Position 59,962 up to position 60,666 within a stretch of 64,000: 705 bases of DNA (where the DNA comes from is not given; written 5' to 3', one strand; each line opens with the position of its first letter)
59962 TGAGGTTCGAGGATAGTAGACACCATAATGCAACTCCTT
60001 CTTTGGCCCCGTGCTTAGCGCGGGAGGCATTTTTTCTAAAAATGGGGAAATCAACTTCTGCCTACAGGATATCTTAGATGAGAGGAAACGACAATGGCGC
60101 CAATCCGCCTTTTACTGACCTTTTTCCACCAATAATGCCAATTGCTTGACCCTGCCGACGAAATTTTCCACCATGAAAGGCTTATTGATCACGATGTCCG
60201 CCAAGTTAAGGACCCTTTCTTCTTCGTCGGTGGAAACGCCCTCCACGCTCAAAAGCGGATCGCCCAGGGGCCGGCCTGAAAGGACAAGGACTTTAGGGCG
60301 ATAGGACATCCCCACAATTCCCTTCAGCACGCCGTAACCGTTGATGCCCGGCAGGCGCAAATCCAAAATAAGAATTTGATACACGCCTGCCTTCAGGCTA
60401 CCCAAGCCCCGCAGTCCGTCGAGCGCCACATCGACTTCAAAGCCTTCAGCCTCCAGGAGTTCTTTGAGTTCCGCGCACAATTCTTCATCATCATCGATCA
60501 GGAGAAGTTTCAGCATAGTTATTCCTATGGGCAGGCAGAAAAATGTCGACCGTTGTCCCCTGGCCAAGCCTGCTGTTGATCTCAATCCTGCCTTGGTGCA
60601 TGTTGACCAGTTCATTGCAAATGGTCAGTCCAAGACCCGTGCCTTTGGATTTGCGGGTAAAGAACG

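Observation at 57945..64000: Signalling island with a MASE1-PAS kinase, three consecutive stand-alone REC proteins, a REC-AraC regulator and a second kinase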

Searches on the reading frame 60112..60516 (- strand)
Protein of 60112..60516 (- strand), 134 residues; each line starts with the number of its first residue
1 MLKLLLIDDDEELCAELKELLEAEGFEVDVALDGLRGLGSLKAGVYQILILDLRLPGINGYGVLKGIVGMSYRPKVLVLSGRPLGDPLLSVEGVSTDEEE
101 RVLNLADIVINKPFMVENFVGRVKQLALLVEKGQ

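Call 3: search_protein_families(library=pfam, proteins=[window:60112-60513:-], max_evalue=0.01)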
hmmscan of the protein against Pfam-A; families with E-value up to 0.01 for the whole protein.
window:60112-60513:- (133 aa): 1 family
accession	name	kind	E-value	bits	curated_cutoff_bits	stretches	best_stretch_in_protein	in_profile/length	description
PF00072.30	Response_reg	-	1.3e-14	54.7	30.2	1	4-81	2-79/111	Response regulator receiver domain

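Call 20: search_protein_families(library=ncbifam, proteins=[window:60112-60516:-], max_evalue=0.001)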
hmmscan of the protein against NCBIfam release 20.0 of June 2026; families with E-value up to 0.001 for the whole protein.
window:60112-60516:- (134 aa): 55 families (the best 25 are shown)
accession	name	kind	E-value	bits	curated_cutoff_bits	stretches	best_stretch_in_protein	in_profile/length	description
NF008199.0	PRK10955.1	equivalog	2.5e-14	53.8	341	1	1-124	1-112/232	envelope stress response regulator transcription factor CpxR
NF041733.1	resp_reg_CseB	equivalog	1e-13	51.2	350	1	3-122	2-110/228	two-component system response regulator CseB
NF051850.1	RespRegRprY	equivalog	2.5e-12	46.7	370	1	2-125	5-118/234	response regulator transcription factor RprY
NF045991.1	RespRegCtrARhodob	equivalog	3.6e-12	46.5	350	1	3-125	2-114/224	response regulator transcription factor CtrA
NF012023.0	PRK15479.1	equivalog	6.3e-12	45.5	337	1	3-126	2-115/224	transcriptional regulator TctD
NF000402.1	vanR-B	exception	4.6e-11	42.6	480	1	2-124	3-114/219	vancomycin resistance response regulator transcription factor VanR-B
TIGR02875.1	spore_0_A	equivalog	5.5e-11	42.2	200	1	2-127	3-122/262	sporulation transcription factor Spo0A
NF040689.1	MtrAB_MtrA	equivalog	1.8e-10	40.5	300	1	5-124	2-110/219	MtrAB system response regulator MtrA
TIGR01387.1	cztR_silR_copR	subfamily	2e-10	40.7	279.2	1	5-125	2-112/218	heavy metal response regulator transcription factor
NF053854.1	RespRegPhoBBctds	equivalog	3e-10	39.8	270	1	4-125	1-113/225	two-component system response regulator PhoB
NF045505.1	RR_RssB_Pseudo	equivalog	6.5e-10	38.6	700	1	3-82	7-86/394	two-component system response regulator RssB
NF007928.2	PRK10643.1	equivalog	1.1e-09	38.3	330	1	2-126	1-115/216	two-component system response regulator PmrA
NF041734.1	resp_reg_RppA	equivalog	1.3e-09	37.7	250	1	3-126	2-117/229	two-component system response regulator RppA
NF007663.1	PRK10336.1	equivalog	1.5e-09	37.9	345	1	3-83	2-82/219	quorum sensing response regulator transcription factor QseB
NF008567.0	PRK11517.1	equivalog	7.3e-09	35.3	353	1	2-83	1-81/223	response regulator transcription factor HprR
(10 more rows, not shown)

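Call 38: find_homologous_proteins(query=window:60112-60516:-, max_evalue=1e-8)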
Query window:60112-60516:- (134 aa): 105 proteins with E <= 1e-8 among 314 candidates.
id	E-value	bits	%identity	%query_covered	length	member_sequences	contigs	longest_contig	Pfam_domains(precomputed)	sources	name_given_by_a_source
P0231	2.9e-76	272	100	100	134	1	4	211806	PF00072.31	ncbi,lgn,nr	ncbi:MAG: response regulator [Candidatus Omnitrophica bacterium]|nr:response regulator [Candidatus O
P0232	3.2e-58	213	77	99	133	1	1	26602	PF00072.31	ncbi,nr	ncbi:MAG: response regulator [Candidatus Omnitrophica bacterium]|nr:response regulator [Candidatus O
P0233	4.0e-51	190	72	99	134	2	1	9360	PF00072.31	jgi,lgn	-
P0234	5.8e-51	190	71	99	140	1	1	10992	PF00072.31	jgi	jgi:DNA-binding response OmpR family regulator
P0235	2.4e-50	188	72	97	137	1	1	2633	PF00072.31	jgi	jgi:DNA-binding response OmpR family regulator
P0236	3.2e-50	187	71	100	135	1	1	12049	PF00072.31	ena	-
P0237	3.2e-50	187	70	100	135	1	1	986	PF00072.31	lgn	-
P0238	6.5e-50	186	74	96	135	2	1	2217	PF00072.31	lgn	-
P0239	1.3e-49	186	69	99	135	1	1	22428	PF00072.31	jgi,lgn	-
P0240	5.5e-49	183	71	99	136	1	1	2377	PF00072.31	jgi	jgi:DNA-binding response OmpR family regulator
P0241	5.7e-49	183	70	100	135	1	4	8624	PF00072.31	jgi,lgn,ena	jgi:two-component system copper resistance phosphate regulon response regulator CusR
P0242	7.1e-49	183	71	94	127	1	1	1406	PF00072.31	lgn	-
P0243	1.1e-48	182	70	100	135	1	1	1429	PF00072.31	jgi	jgi:DNA-binding response OmpR family regulator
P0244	1.2e-48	182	71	99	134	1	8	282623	PF00072.31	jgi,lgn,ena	-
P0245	1.3e-48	182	68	97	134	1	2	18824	PF00072.31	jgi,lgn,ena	jgi:two-component system response regulator CpxR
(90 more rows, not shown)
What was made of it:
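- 60112..60516 (-): REC1 (134 aa): an OmpR-clade receiver with no output domain. It overlaps the kinase stop by 26 nt and has a conserved ~9-residue insertion in the beta4-alpha4 loop. About 100 stand-alone homologues; the next-best hits are OmpR-type regulators at 36-39% identity (call 38).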

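Call 39: find_encoding_contigs(protein=P0231, flank=10000, max_places=4)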
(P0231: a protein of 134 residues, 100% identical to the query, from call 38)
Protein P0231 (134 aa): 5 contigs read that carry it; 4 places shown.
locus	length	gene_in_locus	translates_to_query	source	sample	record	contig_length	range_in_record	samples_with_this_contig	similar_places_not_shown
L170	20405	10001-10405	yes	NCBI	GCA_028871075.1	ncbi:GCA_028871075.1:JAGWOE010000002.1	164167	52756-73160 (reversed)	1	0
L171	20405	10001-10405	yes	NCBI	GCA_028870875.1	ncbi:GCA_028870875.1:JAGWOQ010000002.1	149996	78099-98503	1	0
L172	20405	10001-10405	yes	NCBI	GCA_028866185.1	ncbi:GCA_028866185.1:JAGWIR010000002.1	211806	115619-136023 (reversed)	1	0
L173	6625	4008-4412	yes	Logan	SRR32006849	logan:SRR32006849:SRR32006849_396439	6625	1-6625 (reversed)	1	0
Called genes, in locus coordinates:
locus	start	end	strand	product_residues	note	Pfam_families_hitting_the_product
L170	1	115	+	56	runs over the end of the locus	-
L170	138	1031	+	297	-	PF04338:DUF481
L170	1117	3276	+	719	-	PF02922:CBM_48, PF00128:Alpha-amylase, PF21156:ISOA1-3_C (weak)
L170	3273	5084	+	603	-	PF00128:Alpha-amylase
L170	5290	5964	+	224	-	PF00072:Response_reg, PF00486:Trans_reg_C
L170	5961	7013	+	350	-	PF00672:HAMP (weak), PF00512:HisKA, PF02518:HATPase_c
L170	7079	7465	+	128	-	PF12092:DUF3568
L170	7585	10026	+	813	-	PF05231:MASE1, PF00989:PAS, PF13426:PAS_9 (weak), PF08447:PAS_3, PF00989:PAS, PF13426:PAS_9, PF00512:HisKA, PF02518:HATPase_c, +3 more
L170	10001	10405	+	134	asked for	PF00072:Response_reg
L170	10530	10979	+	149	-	PF00072:Response_reg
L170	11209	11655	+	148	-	PF00072:Response_reg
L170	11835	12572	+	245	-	PF00072:Response_reg, PF00165:HTH_AraC, PF12833:HTH_18, PF00165:HTH_AraC (weak)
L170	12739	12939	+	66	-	PF00313:CSD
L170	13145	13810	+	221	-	PF00881:Nitroreductase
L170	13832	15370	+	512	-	PF00732:GMC_oxred_N, PF05199:GMC_oxred_C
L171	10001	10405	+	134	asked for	PF00072:Response_reg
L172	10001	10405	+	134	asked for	PF00072:Response_reg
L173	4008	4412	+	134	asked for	PF00072:Response_reg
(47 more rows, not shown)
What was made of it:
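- Checked: DUF3568 protein: 63052..63438 (the start follows the NCBI call in the same population, call 39).
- OmpR regulator for HK2: call 39. It is true for HK2, which has its own regulator (call 39).
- Tried and rejected: I reached the source genome through REC1 instead (call 39).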

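Call 46: predict_structure(alignment_id=A5)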
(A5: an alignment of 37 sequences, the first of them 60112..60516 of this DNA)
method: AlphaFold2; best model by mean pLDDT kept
length: 134 residues; sequences in the alignment: 37
mean_pLDDT: 87.8   pTM: 0.83
mean pLDDT of the five models: 87.8, 87.3, 86.7, 86.7, 86.2
residues with pLDDT >= 90: 96; 70-90: 18; 50-70: 12; < 50: 8
segments of 3 or more residues with pLDDT < 50: 85-92
pLDDT, mean of each block of 10 residues (from residue 1): 97 97 98 98 96 94 92 92 53 59 86 92 95 72
secondary structure, 60 per line:
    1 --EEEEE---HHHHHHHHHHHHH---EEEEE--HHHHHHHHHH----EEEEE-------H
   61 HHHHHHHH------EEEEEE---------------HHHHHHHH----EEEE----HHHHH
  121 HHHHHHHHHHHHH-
elements in order: E3-7 H11-23 E27-31 H34-43 E48-52 H60-68 E75-80 H96-103 E108-111 H116-133
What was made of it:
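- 60112..60516 (-): AF2 model mean pLDDT 87.8, below 50 only for residues 85-92 (call 46).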

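Call 70: fold_search(model_id=the predicted structure, library=pdb)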
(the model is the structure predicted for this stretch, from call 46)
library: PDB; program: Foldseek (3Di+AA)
matches with E <= 10: 1592; with E <= 0.001: 565
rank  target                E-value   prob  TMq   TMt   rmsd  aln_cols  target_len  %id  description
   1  4uhj_C                3.7e-10  1.00  0.73  0.81   2.5       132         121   32  Crystal structure of the receiver domain of CpxR from E. coli (orthorhombic form) (released 2016-04-13)
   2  6is1_G                8.0e-10  1.00  0.78  0.86   2.3       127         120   26  Crystal Structure of Staphylococcus aureus response regulator ArlR receiver domain in complex with BeF3 and Mg (released 2019-10-30)
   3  9of3_A                1.5e-09  1.00  0.78  0.86   2.4       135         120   30  Structure of the Acinetobacter baumannii Response Regulator PmrA Receiver Domain D10N mutation (released 2025-11-26)
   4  9of4_C                1.9e-09  1.00  0.78  0.85   2.3       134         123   30  Structure of the Acinetobacter baumannii Response Regulator PmrA Receiver Domain M12I Mutation (released 2025-11-26)
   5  6ont                  2.1e-09  1.00  0.78  0.85   3.1       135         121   24  Structure of the Francisella response regulator 1452 receiver domain (released 2020-03-25)
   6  4uhk_A                2.3e-09  1.00  0.79  0.81   2.6       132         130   34  Crystal structure of the receiver domain of CpxR from E. coli (phosphorylated) (released 2016-04-13)
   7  6is2_C                2.4e-09  1.00  0.76  0.87   2.4       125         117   26  Crystal Structure of Staphylococcus aureus response regulator ArlR receiver domain in complex with Mg (released 2019-10-30)
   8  4uhj_A                2.6e-09  1.00  0.79  0.84   2.7       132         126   34  Crystal structure of the receiver domain of CpxR from E. coli (orthorhombic form) (released 2016-04-13)
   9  4uhk_B                3.0e-09  1.00  0.79  0.82   2.7       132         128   34  Crystal structure of the receiver domain of CpxR from E. coli (phosphorylated) (released 2016-04-13)
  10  2pkx_A                3.2e-09  1.00  0.76  0.85   2.7       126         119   26  E.coli response regulator PhoP receiver domain (released 2007-05-22)
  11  2pl1                  3.6e-09  1.00  0.79  0.87   2.5       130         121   25  Berrylium Fluoride activated receiver domain of E.coli PhoP (released 2007-05-22)
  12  7m0s_A                3.9e-09  1.00  0.77  0.81   2.3       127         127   31  N-terminal domain of PmrA from Acinetobacter baumannii (released 2021-11-03)
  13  6is1_E                4.1e-09  1.00  0.77  0.87   2.4       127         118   26  Crystal Structure of Staphylococcus aureus response regulator ArlR receiver domain in complex with BeF3 and Mg (released 2019-10-30)
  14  2pkx_B                4.4e-09  1.00  0.79  0.88   2.6       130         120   25  E.coli response regulator PhoP receiver domain (released 2007-05-22)
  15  4jav_D                4.4e-09  1.00  0.77  0.86   2.4       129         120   29  Structural basis of a rationally rewired protein-protein interface (HK853wt and RR468mutant V13P, L14I, I17M and N21V) (released 2013-09-04)
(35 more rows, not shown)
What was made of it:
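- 60112..60516 (-): Nearest solved folds are CpxR, ArlR and PmrA receivers (call 70).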
